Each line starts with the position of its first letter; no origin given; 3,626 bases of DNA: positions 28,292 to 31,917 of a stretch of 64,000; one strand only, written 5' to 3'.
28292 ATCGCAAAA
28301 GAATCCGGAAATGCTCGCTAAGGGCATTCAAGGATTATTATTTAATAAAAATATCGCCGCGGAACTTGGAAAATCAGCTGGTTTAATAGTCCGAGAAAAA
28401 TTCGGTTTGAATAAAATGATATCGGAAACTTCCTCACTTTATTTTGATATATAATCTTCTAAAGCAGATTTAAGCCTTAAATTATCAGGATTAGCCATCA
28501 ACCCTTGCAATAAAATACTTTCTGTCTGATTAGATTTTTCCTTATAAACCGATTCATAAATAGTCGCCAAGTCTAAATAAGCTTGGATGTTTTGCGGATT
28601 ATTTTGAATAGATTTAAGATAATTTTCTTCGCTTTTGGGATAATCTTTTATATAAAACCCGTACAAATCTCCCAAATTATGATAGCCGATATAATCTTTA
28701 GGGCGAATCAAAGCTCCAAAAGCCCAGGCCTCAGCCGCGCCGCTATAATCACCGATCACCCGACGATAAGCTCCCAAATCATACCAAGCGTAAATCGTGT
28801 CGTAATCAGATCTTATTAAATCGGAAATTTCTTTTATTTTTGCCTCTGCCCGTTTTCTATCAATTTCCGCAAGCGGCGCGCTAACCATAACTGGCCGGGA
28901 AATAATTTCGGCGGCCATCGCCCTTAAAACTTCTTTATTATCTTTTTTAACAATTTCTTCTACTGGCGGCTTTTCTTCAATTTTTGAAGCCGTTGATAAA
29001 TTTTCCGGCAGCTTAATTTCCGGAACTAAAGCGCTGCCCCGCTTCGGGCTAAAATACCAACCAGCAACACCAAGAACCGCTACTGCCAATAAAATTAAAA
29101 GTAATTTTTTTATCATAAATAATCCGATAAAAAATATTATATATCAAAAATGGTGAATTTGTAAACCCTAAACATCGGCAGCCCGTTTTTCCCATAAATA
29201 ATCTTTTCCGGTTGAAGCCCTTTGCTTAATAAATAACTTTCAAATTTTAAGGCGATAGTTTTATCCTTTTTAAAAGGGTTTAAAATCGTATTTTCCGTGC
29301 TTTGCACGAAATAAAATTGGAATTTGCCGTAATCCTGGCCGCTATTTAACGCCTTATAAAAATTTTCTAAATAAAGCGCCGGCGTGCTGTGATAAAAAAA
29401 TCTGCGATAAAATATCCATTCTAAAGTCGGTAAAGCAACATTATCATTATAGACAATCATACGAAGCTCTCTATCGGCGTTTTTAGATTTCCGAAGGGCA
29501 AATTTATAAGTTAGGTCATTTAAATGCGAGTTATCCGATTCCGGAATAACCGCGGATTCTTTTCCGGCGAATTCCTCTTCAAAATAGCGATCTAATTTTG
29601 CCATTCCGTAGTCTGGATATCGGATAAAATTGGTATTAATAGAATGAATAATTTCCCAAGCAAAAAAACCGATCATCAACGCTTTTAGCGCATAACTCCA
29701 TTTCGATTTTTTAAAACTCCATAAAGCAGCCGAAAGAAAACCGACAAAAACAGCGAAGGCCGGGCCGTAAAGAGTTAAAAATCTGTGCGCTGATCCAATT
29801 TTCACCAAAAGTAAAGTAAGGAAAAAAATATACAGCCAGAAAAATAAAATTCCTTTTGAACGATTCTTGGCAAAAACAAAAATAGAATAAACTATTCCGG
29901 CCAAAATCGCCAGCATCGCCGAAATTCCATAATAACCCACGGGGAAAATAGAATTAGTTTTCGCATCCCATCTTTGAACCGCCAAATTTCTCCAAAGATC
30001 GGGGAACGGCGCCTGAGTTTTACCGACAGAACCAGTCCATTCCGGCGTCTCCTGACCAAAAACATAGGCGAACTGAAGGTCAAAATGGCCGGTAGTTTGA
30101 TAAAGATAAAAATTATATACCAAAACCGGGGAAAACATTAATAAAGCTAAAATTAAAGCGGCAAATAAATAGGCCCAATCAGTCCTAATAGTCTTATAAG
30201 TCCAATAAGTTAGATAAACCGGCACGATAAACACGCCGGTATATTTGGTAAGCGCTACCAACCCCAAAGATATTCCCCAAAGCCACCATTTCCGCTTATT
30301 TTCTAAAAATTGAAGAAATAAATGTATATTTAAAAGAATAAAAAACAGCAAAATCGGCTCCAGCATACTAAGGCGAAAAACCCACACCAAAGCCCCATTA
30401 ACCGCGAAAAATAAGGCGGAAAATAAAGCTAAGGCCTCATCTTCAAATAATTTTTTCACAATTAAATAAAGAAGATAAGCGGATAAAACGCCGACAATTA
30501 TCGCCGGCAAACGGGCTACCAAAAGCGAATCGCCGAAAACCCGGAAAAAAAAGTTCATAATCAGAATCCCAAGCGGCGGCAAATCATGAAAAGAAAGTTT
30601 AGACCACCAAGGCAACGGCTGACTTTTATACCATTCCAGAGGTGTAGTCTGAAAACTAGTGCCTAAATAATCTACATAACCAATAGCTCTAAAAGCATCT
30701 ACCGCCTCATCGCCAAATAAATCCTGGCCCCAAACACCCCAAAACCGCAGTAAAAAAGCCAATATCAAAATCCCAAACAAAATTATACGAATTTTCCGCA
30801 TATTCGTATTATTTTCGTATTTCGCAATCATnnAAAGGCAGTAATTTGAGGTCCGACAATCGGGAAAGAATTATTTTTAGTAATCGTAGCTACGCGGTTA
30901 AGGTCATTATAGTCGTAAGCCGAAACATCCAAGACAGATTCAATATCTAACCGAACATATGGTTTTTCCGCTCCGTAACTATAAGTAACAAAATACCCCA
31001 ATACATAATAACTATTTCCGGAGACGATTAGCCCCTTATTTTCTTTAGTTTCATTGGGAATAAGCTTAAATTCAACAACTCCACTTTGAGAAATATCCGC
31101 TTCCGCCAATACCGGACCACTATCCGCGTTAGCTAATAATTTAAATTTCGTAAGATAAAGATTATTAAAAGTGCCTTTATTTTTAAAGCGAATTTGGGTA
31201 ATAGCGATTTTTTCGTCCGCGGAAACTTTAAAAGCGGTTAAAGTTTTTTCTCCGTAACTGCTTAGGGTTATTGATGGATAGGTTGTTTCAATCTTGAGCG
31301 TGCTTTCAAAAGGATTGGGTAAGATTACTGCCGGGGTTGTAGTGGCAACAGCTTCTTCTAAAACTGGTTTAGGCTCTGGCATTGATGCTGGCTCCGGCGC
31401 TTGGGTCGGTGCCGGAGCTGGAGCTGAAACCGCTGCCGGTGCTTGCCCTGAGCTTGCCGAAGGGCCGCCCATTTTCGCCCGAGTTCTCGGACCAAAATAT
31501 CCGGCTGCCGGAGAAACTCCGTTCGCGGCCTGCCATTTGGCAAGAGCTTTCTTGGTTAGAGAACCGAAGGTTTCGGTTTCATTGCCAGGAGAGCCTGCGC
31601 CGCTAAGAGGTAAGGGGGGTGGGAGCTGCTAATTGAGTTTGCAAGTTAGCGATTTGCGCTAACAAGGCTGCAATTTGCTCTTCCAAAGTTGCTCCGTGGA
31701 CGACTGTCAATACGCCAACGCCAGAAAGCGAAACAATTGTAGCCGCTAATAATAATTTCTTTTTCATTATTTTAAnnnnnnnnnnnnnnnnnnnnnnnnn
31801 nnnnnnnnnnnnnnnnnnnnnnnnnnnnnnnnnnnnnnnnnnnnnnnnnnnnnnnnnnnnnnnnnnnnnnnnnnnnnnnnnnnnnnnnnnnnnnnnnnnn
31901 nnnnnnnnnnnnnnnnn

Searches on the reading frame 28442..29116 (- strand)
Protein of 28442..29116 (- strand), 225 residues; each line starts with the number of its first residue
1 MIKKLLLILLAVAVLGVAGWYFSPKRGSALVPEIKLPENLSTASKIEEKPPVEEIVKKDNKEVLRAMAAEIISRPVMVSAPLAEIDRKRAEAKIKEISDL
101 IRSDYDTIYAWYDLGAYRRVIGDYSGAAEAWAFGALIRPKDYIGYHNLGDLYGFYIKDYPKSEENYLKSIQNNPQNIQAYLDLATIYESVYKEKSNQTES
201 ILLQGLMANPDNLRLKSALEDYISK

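Call 11: search_protein_families(library=pfam, proteins=[window:28442-29116:-], max_evalue=0.1)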
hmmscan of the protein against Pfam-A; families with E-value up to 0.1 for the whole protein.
window:28442-29116:- (225 aa): 5 families
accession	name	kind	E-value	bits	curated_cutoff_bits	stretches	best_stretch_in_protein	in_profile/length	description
PF13431.12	TPR_17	-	1.6e-07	31.5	24.4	1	166-198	2-29/34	Tetratricopeptide repeat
PF23914.1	TPR_CcmH_CycH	-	0.02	15.2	42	0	139-218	47-126/158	Cytochrome c-type biogenesis protein H TPR domain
PF13414.12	TPR_11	-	0.031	14.4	26.8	1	158-188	9-39/42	TPR repeat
PF13181.12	TPR_8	-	0.033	14.8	25.7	0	145-176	4-34/34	Tetratricopeptide repeat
PF07719.23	TPR_2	-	0.054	14.1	27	0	154-176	12-34/34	Tetratricopeptide repeat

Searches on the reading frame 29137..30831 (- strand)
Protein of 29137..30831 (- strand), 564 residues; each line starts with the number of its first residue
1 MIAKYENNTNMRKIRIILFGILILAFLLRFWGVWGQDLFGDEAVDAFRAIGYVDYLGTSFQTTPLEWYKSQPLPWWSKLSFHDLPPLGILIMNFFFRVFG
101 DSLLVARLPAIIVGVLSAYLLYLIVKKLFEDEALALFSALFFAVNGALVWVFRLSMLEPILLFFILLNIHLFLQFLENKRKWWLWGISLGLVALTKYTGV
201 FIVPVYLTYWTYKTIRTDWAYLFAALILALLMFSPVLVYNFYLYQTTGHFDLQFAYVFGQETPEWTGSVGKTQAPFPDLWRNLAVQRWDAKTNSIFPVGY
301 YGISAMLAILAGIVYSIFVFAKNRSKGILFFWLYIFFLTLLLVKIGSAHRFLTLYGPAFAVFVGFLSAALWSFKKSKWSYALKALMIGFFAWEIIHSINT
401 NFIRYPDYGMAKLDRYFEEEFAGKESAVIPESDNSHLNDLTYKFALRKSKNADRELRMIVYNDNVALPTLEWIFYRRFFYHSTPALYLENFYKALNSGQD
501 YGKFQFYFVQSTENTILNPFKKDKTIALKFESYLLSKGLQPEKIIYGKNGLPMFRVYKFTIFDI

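Call 11: search_protein_families(library=pfam, proteins=[window:29140-30831:-], max_evalue=0.1)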
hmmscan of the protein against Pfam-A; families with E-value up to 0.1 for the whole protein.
window:29140-30831:- (564 aa): 2 families
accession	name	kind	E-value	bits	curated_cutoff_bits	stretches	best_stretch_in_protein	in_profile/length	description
PF13231.12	PMT_2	-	5.3e-21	75.9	26.1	1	84-239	2-160/160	Dolichyl-phosphate-mannose-protein mannosyltransferase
PF02366.24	PMT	-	1.1e-14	55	22.7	1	101-252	80-243/245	Dolichyl-phosphate-mannose-protein mannosyltransferase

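Call 32: find_encoding_contigs(protein=window:29137-30831:-, flank=4000, max_places=6)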
Protein window:29137-30831:- (564 aa): no gene with exactly this product is on record in the collection.

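Call 67: search_protein_families(library=pfam, proteins=[P0186], max_evalue=0.001)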
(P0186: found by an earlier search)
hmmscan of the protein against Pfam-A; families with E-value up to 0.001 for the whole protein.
P0186 (1222 aa): 1 family
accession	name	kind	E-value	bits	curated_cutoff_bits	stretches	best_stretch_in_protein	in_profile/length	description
PF01471.23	PG_binding_1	-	1.2e-09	38.7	23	1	83-147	2-57/57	Putative peptidoglycan binding domain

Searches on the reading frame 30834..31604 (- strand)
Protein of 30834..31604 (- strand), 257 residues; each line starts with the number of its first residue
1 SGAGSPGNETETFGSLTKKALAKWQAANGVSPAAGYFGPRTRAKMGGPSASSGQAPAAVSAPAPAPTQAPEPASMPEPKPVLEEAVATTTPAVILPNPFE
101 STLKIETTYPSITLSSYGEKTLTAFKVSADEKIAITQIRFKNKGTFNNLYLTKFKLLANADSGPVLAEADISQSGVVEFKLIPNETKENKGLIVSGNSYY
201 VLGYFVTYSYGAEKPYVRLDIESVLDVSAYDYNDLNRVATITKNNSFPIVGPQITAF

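Call 59: predict_structure(alignment_id=A5)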
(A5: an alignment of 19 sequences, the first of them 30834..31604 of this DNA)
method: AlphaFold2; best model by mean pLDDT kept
length: 257 residues; sequences in the alignment: 19
mean_pLDDT: 77.1   pTM: 0.61
mean pLDDT of the five models: 77.1, 76.5, 76.2, 75.0, 74.9
residues with pLDDT >= 90: 138; 70-90: 21; 50-70: 52; < 50: 46
segments of 3 or more residues with pLDDT < 50: 1-13, 32-34, 49-61, 67-69
pLDDT, mean of each block of 10 residues (from residue 1): 39 56 64 48 47 35 47 51 51 78 96 92 97 97 93 94 93 96 93 96 81 83 97 95 95 90
secondary structure, 60 per line:
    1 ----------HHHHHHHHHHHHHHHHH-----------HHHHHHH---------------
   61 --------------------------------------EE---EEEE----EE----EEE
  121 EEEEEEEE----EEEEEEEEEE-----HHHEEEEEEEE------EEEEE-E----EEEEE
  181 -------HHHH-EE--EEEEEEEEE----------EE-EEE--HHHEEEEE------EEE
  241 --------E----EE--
elements in order: H11-27 H39-45 E104-107 E118-128 E133-142 E151-158 E165-169 E176-180 H188-191 E197-205 E219-221 E227-231 E238-240

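Call 62: fold_search(model_id=the predicted structure, library=pdb)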
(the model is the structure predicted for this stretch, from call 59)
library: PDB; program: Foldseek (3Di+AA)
matches with E <= 10: 1920; with E <= 0.001: 2
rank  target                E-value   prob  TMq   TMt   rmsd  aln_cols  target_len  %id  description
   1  6kgf_C                3.9e-04  1.00  0.34  0.51   5.7       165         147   12  Crystal structure of CaDoc0917(R16D)-CaCohA2 complex at pH 8.2 (released 2020-07-08)
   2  6kg8_MODEL_1_A        7.8e-04  1.00  0.32  0.46   6.5       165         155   10  Solution structure of CaCohA2 from Clostridium acetobutylicum (released 2020-07-08)
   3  5fqe_A                1.1e-03  0.99  0.27  0.14   9.1       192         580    8  The details of glycolipid glycan hydrolysis by the structural analysis of a family 123 glycoside hydrolase from Clostr (released 2016-03-30)
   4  8eln_H                2.1e-03  0.72  0.17  0.28  14.2       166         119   10  Crystal Structure of Nanobody VHH222 Bound to Its Antigen PA14 Cif (released 2023-10-18)
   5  4ums                  2.5e-03  1.00  0.31  0.45   6.1       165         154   13  The crystal structure of the seventh ScaB type I cohesin from Pseudobacteroides cellulosolvens (released 2015-05-06)
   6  8yvk_E                2.7e-03  0.75  0.18  0.30  14.1       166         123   11  Neuraminidase of A/Red knot/Delaware Bay/310/2016 H10N4 in complex with CAV-F6 Fab (released 2025-07-02)
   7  5fqf_A                3.5e-03  0.96  0.26  0.14   9.1       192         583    8  The details of glycolipid glycan hydrolysis by the structural analysis of a family 123 glycoside hydrolase from Clostr (released 2016-03-30)
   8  5tru_C                3.5e-03  0.93  0.22  0.38  10.3       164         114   13  Structure of the first-in-class checkpoint inhibitor Ipilimumab bound to human CTLA-4 (released 2017-05-10)
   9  5tru_c                3.7e-03  0.95  0.21  0.38  10.6       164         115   12  Structure of the first-in-class checkpoint inhibitor Ipilimumab bound to human CTLA-4 (released 2017-05-10)
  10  7su0_D                3.7e-03  0.94  0.21  0.38  10.5       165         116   10  Crystal structure of an acidic pH-selective Ipilimumab variant Ipi.105 in complex with CTLA-4 (released 2022-03-02)
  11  5nrm_A                4.1e-03  0.98  0.28  0.42   7.1       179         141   10  Crystal structure of the sixth cohesin from Acetivibrio cellulolyticus' scaffoldin B in complex with Cel5 dockerin S51 (released 2018-01-31)
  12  9l74_C                4.1e-03  0.57  0.16  0.18  14.4       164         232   11  Cryo-EM structure of the d16:1 S1P-bound S1PR3 and Gq complex (released 2025-11-26)
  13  4igb_B                4.4e-03  0.97  0.27  0.19   6.9       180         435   13  Crystal structure of the N-terminal domain of the Streptococcus gordonii adhesin Sgo0707 (released 2013-06-05)
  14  8eln_C                4.4e-03  0.63  0.16  0.27  14.2       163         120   10  Crystal Structure of Nanobody VHH222 Bound to Its Antigen PA14 Cif (released 2023-10-18)
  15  8gcd_A                4.9e-03  0.99  0.28  0.10   6.8       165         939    9  Full length Integrin AlphaIIbBeta3 in inactive state (released 2024-03-06)
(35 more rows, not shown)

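Call 67: search_protein_families(library=pfam, proteins=[P0186], max_evalue=0.001)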
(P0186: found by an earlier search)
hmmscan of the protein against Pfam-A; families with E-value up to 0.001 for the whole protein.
P0186 (1222 aa): 1 family
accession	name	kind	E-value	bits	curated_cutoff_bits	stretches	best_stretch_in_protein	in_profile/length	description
PF01471.23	PG_binding_1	-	1.2e-09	38.7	23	1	83-147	2-57/57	Putative peptidoglycan binding domain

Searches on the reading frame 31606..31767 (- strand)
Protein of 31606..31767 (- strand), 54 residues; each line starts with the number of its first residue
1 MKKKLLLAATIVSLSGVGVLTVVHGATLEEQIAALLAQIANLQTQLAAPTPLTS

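Call 67: search_protein_families(library=pfam, proteins=[P0186], max_evalue=0.001)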
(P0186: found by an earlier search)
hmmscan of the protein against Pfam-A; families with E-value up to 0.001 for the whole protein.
P0186 (1222 aa): 1 family
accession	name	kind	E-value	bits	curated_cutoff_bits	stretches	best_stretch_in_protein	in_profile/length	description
PF01471.23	PG_binding_1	-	1.2e-09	38.7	23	1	83-147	2-57/57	Putative peptidoglycan binding domain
